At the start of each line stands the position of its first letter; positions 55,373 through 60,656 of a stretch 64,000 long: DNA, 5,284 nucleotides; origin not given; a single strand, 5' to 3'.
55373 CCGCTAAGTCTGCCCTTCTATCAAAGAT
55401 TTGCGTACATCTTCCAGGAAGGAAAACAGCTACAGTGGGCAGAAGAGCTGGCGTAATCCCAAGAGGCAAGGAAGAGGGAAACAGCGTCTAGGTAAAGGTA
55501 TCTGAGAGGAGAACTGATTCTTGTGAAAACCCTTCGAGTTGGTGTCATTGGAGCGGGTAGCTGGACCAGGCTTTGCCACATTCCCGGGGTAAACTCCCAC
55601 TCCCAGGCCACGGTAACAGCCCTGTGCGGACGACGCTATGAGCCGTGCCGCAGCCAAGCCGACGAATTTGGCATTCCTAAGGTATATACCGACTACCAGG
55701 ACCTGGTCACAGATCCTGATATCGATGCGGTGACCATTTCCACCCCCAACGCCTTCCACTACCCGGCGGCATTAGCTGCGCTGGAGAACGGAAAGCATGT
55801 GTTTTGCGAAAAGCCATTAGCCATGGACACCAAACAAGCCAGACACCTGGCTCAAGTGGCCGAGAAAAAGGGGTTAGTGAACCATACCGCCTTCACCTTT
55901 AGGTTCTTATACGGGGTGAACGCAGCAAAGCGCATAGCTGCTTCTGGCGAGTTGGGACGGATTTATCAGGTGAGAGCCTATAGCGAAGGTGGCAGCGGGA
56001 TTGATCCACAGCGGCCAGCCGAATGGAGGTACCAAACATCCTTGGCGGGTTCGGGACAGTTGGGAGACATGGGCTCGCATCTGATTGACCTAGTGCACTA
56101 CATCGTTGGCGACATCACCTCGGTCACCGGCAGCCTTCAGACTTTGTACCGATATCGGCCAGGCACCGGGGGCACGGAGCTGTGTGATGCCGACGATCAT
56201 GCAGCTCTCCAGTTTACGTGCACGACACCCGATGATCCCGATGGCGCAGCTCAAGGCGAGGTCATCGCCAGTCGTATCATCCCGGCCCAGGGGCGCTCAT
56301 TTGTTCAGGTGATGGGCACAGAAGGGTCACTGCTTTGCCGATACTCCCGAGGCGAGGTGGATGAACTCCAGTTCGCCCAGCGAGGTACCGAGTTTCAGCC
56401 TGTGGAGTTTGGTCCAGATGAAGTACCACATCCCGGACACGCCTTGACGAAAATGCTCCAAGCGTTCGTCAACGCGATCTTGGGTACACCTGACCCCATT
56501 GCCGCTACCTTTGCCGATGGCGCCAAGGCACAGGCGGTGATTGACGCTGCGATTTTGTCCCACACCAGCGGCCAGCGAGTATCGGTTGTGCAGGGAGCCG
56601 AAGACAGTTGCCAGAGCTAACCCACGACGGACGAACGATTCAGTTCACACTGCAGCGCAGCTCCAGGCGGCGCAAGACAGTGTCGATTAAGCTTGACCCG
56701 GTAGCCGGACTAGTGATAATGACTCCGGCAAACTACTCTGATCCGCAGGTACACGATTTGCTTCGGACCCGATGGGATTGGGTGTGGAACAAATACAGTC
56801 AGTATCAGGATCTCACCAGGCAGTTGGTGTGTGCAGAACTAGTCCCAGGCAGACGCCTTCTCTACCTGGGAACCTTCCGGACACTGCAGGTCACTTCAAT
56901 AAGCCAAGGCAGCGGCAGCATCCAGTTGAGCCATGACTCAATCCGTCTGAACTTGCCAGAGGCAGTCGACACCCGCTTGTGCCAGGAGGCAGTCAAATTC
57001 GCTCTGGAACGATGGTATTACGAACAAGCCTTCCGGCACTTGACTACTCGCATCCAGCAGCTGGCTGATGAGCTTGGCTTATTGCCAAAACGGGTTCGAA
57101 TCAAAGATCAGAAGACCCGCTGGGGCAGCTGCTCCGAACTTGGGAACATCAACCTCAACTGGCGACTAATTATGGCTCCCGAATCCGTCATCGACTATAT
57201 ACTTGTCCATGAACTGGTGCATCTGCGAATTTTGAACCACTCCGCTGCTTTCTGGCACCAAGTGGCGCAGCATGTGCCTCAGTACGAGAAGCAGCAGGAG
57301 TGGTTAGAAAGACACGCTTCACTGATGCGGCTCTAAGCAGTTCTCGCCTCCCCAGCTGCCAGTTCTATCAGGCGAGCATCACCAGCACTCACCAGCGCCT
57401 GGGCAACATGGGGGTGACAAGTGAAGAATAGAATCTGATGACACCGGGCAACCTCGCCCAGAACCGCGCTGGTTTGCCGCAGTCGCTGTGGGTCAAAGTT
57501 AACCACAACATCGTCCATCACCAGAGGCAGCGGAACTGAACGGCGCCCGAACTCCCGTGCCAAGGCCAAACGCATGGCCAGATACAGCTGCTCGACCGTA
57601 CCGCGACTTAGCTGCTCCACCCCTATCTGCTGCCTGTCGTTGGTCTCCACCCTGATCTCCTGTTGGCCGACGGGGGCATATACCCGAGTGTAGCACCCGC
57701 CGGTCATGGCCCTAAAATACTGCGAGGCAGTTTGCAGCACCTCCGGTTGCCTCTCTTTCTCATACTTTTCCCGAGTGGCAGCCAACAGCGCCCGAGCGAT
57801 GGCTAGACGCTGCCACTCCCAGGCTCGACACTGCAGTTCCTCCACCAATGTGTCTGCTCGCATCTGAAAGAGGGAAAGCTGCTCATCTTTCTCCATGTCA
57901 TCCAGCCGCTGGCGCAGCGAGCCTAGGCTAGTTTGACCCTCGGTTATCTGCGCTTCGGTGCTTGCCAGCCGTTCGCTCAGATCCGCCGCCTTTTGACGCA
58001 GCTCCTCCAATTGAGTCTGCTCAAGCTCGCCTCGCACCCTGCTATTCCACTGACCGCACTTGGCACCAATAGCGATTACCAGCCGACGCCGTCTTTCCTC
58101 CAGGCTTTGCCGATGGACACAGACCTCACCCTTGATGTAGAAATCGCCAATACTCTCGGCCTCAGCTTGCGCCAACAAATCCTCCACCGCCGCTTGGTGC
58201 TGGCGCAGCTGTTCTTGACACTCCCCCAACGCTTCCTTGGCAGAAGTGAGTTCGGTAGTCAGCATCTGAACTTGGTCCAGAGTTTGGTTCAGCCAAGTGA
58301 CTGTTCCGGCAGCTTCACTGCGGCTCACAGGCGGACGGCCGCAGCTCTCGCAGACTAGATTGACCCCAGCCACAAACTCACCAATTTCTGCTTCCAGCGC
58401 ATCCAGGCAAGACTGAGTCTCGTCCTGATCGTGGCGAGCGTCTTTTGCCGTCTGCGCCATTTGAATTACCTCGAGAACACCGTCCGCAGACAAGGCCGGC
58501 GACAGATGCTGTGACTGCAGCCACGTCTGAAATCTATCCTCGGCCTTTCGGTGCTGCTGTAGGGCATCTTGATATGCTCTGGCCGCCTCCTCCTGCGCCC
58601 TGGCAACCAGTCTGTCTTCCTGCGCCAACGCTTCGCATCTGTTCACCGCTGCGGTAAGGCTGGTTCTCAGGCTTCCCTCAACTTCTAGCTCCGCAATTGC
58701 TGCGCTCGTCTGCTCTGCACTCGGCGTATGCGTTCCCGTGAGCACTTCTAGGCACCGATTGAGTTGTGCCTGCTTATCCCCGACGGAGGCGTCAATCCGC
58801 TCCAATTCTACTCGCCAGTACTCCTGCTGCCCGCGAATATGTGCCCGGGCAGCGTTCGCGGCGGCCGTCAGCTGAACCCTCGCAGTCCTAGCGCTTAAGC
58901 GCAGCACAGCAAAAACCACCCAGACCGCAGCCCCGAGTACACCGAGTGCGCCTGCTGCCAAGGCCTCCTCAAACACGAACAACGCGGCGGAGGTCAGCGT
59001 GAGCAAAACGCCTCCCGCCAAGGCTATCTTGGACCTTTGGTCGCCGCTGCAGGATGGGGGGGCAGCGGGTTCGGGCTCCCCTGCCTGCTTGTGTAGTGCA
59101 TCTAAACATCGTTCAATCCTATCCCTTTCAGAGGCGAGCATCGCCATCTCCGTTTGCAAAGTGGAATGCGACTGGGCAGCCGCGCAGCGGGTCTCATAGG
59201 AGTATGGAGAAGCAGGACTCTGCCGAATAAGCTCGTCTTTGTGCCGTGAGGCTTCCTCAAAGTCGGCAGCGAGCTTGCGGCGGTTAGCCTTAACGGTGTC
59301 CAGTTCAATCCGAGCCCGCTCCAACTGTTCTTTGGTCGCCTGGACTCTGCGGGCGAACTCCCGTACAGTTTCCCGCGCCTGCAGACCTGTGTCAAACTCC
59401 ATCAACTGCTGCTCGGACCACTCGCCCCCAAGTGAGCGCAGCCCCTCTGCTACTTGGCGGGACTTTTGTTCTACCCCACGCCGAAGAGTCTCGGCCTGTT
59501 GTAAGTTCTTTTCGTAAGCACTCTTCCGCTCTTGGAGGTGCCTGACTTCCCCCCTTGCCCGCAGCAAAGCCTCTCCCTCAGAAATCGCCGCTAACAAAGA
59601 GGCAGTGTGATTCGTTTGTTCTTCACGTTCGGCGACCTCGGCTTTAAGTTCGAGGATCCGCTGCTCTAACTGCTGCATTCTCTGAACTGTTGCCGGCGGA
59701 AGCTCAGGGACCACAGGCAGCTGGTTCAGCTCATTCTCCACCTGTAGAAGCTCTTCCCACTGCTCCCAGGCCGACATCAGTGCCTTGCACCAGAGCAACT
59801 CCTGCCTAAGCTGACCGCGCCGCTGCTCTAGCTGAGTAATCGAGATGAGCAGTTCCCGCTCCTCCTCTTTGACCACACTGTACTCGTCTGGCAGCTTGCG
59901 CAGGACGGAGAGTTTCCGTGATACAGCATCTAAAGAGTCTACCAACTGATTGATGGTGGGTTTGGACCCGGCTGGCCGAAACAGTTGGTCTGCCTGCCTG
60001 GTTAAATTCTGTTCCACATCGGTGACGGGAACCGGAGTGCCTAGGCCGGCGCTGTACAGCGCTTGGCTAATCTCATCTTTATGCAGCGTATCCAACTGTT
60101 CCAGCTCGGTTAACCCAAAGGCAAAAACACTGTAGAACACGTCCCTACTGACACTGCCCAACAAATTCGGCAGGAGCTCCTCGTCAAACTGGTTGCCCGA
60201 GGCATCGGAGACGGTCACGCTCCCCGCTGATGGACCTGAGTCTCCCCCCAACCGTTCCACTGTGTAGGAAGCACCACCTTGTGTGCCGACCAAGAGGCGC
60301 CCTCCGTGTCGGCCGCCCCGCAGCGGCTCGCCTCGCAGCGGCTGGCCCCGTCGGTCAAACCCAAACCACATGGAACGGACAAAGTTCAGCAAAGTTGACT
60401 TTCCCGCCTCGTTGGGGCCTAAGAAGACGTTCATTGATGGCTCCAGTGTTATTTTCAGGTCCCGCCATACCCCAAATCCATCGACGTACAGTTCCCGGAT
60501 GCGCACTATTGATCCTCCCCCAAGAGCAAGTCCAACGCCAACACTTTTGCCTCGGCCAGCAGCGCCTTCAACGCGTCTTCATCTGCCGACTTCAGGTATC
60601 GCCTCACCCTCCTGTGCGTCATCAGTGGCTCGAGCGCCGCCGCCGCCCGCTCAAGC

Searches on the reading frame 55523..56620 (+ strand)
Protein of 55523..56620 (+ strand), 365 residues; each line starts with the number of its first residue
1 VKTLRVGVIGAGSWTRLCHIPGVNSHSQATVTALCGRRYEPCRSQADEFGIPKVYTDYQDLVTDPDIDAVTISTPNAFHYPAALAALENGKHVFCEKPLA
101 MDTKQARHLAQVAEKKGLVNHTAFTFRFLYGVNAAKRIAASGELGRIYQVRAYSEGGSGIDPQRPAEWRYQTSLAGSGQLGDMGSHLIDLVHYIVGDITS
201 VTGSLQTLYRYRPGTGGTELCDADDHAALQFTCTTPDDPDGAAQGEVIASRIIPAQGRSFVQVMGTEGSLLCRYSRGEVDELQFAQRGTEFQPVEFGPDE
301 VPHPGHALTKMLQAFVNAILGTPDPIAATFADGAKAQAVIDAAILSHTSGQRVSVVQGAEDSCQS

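Call 24: search_protein_families(library=pfam, proteins=[window:55523-56620:+], max_evalue=0.001)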
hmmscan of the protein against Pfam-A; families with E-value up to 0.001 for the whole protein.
window:55523-56620:+ (365 aa): 3 families
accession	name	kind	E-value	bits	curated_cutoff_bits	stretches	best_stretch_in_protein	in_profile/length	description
PF01408.29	GFO_IDH_MocA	-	2.9e-29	102.6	24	1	4-120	1-116/120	Oxidoreductase family, NAD-binding Rossmann fold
PF22725.1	GFO_IDH_MocA_C3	-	7.5e-21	74.8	27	1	133-270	2-123/124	GFO/IDH/MocA C-terminal domain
PF02894.22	GFO_IDH_MocA_C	-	6.1e-13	49.5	22.9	1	141-355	6-218/218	Oxidoreductase family, C-terminal alpha/beta domain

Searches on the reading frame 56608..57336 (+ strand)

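Call 24: search_protein_families(library=pfam, proteins=[window:56608-57336:+], max_evalue=0.001)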
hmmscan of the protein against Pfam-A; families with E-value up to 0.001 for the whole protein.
window:56608-57336:+ (242 aa): 1 family
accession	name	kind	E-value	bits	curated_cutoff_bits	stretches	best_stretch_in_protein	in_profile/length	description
PF01863.23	YgjP-like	-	4.1e-54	184.2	26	1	23-236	1-207/207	YgjP-like, metallopeptidase domain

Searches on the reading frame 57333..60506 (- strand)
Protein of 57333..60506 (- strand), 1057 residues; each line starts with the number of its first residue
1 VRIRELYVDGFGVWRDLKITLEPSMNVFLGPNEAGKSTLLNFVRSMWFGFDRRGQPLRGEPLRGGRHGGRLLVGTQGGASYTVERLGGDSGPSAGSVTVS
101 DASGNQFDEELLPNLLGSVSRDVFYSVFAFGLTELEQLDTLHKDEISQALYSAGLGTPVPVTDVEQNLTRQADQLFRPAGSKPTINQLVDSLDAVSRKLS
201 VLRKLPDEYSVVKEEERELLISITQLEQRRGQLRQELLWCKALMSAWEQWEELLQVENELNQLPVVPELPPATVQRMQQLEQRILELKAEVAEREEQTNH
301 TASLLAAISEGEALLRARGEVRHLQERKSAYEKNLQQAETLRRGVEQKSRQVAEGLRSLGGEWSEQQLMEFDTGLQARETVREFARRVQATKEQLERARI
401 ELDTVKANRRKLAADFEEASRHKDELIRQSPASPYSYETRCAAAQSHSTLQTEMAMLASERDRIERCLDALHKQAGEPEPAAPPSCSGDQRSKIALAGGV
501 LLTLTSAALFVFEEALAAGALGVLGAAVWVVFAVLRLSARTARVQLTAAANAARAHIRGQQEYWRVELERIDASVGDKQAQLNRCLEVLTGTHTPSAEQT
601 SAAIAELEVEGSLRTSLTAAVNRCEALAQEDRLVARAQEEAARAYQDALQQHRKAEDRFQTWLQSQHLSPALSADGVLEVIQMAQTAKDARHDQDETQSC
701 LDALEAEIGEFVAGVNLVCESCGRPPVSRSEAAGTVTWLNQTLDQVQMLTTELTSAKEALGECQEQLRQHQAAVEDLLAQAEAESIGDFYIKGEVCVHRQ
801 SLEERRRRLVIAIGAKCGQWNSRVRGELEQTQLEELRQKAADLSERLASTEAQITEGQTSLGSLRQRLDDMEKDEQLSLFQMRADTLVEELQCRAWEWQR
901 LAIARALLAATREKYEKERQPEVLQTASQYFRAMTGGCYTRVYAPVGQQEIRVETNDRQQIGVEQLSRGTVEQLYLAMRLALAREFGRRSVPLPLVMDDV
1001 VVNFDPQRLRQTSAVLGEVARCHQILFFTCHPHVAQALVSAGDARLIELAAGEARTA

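Call 24: search_protein_families(library=pfam, proteins=[window:57333-60506:-], max_evalue=0.001)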
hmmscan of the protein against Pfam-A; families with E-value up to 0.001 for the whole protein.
window:57333-60506:- (1057 aa): 4 families
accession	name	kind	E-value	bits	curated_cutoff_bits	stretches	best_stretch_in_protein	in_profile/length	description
PF13514.12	AAA_27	-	3.5e-21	76.2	22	1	1-199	1-196/206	AAA domain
PF02463.25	SMC_N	-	3.3e-07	30.4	40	0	913-1034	135-201/220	RecF/RecN/SMC N terminal domain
PF13476.12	AAA_23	-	1.9e-06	29.1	27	1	6-292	2-171/201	AAA domain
PF13175.12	AAA_15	-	3.9e-06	27.2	32.1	1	1-42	1-42/374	AAA ATPase domain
